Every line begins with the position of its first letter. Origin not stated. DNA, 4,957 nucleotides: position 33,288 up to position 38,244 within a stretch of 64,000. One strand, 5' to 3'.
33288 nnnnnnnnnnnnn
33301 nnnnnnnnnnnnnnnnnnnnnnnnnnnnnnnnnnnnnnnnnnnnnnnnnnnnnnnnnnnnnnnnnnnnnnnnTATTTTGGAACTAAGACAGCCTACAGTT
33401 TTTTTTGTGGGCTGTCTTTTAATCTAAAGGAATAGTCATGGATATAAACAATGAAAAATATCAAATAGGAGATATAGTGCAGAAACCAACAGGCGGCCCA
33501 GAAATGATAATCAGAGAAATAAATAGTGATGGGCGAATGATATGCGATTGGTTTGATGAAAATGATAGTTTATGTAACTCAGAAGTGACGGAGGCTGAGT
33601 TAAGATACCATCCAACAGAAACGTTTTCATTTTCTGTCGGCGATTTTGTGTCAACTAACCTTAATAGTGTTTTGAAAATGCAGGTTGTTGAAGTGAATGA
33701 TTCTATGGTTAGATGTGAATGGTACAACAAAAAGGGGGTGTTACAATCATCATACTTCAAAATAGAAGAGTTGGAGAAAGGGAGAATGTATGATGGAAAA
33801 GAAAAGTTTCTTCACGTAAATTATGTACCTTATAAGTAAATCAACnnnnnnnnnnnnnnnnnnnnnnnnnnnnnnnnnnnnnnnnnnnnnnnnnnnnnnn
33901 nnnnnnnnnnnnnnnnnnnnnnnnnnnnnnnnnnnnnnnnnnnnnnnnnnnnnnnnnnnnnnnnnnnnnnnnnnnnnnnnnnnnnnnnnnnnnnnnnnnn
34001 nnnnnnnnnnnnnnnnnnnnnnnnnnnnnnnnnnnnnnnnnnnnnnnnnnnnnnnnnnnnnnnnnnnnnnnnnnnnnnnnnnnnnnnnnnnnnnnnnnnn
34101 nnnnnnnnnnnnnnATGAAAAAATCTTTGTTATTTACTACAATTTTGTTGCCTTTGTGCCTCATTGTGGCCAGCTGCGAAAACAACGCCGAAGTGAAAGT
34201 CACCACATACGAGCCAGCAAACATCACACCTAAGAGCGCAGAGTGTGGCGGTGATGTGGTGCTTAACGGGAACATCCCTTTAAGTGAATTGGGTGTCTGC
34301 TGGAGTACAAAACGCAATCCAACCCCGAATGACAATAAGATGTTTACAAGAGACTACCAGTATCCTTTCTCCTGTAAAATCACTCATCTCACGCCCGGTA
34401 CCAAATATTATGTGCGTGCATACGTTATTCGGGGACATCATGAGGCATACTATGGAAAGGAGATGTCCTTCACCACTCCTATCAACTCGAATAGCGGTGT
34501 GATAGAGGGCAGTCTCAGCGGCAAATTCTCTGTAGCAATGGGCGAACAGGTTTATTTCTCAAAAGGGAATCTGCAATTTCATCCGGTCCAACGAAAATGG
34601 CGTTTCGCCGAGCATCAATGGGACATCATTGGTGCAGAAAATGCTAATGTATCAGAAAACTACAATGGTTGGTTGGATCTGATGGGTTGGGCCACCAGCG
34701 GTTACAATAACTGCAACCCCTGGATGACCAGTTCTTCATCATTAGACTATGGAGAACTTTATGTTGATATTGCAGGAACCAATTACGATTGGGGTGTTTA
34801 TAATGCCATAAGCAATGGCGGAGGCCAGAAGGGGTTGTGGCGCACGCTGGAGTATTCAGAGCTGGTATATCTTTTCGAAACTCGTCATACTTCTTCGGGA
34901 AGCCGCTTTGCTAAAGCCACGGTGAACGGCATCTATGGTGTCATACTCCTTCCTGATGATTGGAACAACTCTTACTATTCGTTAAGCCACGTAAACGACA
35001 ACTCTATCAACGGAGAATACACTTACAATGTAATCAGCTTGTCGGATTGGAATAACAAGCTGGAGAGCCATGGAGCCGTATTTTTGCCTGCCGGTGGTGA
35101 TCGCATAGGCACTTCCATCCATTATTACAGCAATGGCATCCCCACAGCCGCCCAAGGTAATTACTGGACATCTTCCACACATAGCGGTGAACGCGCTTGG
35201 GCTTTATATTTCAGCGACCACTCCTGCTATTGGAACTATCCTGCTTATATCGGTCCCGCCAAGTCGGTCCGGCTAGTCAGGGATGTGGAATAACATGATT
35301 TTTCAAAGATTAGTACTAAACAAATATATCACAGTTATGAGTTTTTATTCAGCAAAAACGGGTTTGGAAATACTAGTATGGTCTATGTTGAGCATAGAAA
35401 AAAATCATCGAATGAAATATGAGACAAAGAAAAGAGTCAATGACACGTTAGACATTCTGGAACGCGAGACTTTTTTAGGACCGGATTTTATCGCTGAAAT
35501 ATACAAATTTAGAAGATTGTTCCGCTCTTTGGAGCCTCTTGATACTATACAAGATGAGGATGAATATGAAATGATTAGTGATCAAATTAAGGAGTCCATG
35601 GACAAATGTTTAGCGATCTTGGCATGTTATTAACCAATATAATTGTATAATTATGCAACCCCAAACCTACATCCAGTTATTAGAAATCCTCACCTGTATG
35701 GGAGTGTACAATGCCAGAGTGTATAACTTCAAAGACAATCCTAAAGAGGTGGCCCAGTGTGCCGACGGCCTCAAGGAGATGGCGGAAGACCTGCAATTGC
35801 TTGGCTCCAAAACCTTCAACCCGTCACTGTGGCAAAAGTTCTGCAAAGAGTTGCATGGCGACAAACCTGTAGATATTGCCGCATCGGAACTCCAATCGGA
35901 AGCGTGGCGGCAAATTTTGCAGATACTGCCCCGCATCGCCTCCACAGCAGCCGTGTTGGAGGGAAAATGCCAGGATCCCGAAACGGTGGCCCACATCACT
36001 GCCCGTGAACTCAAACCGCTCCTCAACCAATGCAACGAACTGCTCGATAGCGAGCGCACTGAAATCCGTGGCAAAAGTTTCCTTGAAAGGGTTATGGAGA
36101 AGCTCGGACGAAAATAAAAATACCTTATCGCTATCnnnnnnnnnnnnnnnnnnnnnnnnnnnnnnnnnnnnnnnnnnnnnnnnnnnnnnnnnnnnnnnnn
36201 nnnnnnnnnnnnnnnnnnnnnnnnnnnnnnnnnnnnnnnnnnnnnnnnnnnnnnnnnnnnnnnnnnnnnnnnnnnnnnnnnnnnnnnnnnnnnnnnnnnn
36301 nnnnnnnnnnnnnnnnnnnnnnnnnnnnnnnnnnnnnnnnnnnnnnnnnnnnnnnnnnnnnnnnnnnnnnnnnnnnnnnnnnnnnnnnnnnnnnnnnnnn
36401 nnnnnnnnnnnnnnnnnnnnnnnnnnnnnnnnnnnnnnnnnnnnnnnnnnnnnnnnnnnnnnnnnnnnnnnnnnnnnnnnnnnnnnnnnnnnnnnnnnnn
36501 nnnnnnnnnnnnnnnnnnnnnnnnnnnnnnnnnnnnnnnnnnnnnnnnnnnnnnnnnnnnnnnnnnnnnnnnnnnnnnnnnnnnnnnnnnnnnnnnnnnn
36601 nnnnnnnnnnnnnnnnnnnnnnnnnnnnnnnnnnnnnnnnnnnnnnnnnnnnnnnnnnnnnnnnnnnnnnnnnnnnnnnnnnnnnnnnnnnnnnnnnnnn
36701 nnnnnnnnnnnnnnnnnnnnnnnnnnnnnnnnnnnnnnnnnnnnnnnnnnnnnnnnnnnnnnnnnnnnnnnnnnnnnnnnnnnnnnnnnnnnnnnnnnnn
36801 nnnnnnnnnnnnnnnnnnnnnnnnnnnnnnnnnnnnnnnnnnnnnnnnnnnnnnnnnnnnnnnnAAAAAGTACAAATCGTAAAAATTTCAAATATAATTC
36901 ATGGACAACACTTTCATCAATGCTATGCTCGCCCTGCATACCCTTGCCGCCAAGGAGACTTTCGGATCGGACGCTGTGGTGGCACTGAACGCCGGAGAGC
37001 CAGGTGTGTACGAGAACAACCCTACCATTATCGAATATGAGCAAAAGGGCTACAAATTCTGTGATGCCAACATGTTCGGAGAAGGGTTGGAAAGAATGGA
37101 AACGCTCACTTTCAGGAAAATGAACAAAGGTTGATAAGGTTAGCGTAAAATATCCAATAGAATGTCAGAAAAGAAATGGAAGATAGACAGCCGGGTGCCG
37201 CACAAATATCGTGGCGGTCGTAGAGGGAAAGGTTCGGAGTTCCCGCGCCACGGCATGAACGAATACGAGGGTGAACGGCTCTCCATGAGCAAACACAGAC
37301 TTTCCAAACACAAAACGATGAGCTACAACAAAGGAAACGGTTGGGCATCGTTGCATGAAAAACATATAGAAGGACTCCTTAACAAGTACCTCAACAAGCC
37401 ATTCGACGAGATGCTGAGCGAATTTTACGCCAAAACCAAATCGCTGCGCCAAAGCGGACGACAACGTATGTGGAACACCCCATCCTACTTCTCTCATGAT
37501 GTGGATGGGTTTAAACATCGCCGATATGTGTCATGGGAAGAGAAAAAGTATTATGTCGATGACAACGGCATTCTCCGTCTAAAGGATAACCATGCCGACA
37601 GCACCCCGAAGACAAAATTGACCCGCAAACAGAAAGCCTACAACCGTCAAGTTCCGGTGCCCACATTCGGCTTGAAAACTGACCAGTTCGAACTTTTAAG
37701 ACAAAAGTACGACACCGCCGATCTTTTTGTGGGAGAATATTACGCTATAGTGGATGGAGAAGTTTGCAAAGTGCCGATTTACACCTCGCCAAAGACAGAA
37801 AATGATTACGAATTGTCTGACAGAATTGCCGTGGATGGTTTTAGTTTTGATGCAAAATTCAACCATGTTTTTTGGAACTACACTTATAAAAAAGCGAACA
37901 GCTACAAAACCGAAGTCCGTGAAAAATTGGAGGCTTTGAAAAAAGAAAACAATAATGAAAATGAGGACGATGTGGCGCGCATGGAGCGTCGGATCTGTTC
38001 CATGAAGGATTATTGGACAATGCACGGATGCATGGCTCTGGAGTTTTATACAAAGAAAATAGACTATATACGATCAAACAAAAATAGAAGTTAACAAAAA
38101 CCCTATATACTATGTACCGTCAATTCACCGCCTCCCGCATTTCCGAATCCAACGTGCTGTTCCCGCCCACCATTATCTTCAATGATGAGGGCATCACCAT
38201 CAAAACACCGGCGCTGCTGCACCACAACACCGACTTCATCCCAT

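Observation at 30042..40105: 9-kb compositionally foreign island bracketed by 541/542-nt direct repeats that duplicate the 5' part of a DUF1295 gene, with no recombinase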

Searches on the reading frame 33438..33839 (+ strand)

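Call 6: search_protein_families(library=pfam, proteins=[window:33438-33839:+], max_evalue=0.01)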
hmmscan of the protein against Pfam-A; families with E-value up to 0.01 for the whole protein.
window:33438-33839:+ (133 aa): 1 family
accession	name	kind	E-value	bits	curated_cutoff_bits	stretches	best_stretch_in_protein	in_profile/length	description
PF09926.15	DUF2158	-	1.1e-09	38.3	22.3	1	9-44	1-39/50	Uncharacterized small protein (DUF2158)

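Call 14: search_protein_families(library=padloc, proteins=[window:33438-33839:+], max_evalue=0.01)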
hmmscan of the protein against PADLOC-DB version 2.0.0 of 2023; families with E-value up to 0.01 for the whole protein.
window:33438-33839:+ (133 aa): 0 families

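Call 15: search_protein_families(library=ncbifam, proteins=[window:33438-33839:+], max_evalue=0.01)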
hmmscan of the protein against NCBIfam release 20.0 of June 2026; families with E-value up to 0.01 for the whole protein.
window:33438-33839:+ (133 aa): 0 families

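Call 40: search_protein_families(library=phrogs, proteins=[window:33438-33839:+], max_evalue=0.01)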
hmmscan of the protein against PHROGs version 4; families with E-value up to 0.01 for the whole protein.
window:33438-33839:+ (133 aa): 1 family
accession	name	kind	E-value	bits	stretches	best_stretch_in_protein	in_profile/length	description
phrog_3261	-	unknown function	2.2e-18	67.7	2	2-45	7-51/108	-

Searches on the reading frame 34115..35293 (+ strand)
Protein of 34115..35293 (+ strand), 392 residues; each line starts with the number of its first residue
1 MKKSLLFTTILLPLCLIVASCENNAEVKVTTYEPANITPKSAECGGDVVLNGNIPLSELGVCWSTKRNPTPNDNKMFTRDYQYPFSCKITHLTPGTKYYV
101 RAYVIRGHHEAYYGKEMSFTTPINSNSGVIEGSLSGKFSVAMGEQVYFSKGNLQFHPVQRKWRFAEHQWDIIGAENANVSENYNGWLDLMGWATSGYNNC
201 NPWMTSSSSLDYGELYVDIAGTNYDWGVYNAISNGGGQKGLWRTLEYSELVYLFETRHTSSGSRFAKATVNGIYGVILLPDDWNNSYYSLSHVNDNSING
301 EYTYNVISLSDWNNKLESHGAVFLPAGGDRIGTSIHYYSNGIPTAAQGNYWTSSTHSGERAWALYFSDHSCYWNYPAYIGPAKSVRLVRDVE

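Call 6: search_protein_families(library=pfam, proteins=[window:34115-35293:+], max_evalue=0.01)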
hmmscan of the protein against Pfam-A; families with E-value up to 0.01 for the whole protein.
window:34115-35293:+ (392 aa): 1 family
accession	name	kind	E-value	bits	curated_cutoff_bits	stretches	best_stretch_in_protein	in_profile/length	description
PF07603.17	Lcl_C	-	0.00028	21.6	34.9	1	342-389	71-117/117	Lcl C-terminal domain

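Call 14: search_protein_families(library=padloc, proteins=[window:34115-35293:+], max_evalue=0.01)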
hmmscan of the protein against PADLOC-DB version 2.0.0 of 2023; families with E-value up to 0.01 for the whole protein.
window:34115-35293:+ (392 aa): 0 families

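Call 15: search_protein_families(library=ncbifam, proteins=[window:34115-35293:+], max_evalue=0.01)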
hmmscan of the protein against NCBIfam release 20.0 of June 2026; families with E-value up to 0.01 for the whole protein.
window:34115-35293:+ (392 aa): 1 family
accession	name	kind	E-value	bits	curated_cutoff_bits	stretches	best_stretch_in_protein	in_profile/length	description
NF049889.1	AlphArabdaseBT0360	equivalog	2e-10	39.8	600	1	3-125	2-133/639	arabinan endo-1,5-alpha-L-arabinosidase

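Call 40: search_protein_families(library=phrogs, proteins=[window:34115-35293:+], max_evalue=0.01)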
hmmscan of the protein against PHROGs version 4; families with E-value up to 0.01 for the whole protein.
window:34115-35293:+ (392 aa): 0 families

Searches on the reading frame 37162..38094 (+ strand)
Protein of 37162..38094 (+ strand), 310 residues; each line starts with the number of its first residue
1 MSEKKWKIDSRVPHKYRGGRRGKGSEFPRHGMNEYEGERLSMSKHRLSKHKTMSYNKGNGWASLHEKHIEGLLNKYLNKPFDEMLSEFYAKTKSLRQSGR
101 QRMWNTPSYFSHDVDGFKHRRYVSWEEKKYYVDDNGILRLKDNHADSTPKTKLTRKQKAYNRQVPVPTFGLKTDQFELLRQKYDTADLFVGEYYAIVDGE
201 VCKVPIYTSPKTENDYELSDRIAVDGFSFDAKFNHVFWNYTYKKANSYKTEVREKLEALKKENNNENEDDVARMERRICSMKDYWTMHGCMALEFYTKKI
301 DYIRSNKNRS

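Call 6: search_protein_families(library=pfam, proteins=[window:37162-38094:+], max_evalue=0.01)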
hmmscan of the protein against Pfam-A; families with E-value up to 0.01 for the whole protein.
window:37162-38094:+ (310 aa): 0 families

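Call 14: search_protein_families(library=padloc, proteins=[window:37162-38094:+], max_evalue=0.01)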
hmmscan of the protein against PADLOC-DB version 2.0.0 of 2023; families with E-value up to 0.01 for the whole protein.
window:37162-38094:+ (310 aa): 0 families

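Call 15: search_protein_families(library=ncbifam, proteins=[window:37162-38094:+], max_evalue=0.01)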
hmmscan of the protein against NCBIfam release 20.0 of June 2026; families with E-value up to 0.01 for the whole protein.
window:37162-38094:+ (310 aa): 0 families

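Call 39: find_related_loci(query=window:37162-38094:+, collection=viral_contigs, flank=10000)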
Query window:37162-38094:+ (310 aa) in viral_contigs; peptide patterns used: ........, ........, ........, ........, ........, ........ (x = any residue, [..] = any of these).
3 stretches matched a pattern, but none encodes a relative of the query by tblastn (E <= 1e-3).

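Call 40: search_protein_families(library=phrogs, proteins=[window:37162-38094:+], max_evalue=0.01)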
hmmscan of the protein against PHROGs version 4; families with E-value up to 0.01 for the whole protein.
window:37162-38094:+ (310 aa): 0 families
